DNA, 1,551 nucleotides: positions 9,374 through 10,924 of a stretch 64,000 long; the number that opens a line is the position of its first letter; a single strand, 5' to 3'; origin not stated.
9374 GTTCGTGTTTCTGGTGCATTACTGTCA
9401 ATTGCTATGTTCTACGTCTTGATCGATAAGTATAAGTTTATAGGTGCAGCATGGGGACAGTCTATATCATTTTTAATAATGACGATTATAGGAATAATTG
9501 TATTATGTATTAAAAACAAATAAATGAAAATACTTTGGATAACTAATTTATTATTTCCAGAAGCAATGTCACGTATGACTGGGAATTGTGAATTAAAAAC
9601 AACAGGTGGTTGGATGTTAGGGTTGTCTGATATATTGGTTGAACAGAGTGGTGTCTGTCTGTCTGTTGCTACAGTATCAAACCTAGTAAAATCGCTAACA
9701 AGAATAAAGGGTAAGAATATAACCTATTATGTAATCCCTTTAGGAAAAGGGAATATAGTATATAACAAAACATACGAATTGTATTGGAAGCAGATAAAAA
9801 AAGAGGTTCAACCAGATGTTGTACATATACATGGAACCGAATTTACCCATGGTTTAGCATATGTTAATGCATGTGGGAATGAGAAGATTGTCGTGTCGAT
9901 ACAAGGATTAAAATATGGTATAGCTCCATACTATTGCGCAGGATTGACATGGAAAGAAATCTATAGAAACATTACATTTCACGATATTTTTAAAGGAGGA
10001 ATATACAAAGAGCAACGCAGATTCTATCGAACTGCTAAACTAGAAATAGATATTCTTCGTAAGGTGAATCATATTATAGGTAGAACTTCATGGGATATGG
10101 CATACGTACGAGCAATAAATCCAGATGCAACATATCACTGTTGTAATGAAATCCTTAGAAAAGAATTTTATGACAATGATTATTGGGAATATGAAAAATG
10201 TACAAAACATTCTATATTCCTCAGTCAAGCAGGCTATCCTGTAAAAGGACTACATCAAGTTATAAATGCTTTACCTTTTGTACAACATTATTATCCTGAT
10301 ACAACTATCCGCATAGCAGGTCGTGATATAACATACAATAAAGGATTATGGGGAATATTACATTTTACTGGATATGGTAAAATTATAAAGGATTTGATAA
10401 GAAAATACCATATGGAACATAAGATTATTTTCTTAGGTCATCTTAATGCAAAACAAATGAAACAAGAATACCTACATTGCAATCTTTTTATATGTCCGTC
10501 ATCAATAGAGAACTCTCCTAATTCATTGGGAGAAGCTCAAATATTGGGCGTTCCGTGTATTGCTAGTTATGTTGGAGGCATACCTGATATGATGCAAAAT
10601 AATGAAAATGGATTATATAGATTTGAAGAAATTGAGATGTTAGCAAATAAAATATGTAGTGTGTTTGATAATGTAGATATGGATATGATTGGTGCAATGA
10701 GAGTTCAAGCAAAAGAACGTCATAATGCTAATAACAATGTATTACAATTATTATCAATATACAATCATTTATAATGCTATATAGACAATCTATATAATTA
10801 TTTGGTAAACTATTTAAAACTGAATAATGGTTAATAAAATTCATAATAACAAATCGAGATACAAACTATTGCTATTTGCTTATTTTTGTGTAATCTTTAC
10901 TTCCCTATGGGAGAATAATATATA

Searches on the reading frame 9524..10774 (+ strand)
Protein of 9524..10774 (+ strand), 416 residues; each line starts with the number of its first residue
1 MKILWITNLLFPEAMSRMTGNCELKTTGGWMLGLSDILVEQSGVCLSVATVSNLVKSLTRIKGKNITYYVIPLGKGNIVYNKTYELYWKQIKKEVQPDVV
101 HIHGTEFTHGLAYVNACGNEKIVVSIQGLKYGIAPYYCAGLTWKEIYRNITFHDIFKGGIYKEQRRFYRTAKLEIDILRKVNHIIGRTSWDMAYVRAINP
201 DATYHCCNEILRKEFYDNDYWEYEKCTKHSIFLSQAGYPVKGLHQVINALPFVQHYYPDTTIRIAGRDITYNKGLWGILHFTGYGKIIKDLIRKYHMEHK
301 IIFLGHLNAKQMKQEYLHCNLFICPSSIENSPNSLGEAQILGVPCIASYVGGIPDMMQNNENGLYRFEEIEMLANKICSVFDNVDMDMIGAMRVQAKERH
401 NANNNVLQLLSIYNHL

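Call 59: search_protein_families(library=pfam, proteins=[window:9524-10774:+], max_evalue=0.00001)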
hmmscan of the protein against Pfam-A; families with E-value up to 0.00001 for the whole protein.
window:9524-10774:+ (416 aa): 2 families
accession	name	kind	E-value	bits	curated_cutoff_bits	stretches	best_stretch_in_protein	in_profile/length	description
PF00534.26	Glycos_transf_1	-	2.5e-20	73.2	26.4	1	233-383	20-158/172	Glycosyl transferases group 1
PF13692.12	Glyco_trans_1_4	-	3.6e-18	66.6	27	1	231-383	5-142/142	Glycosyl transferases group 1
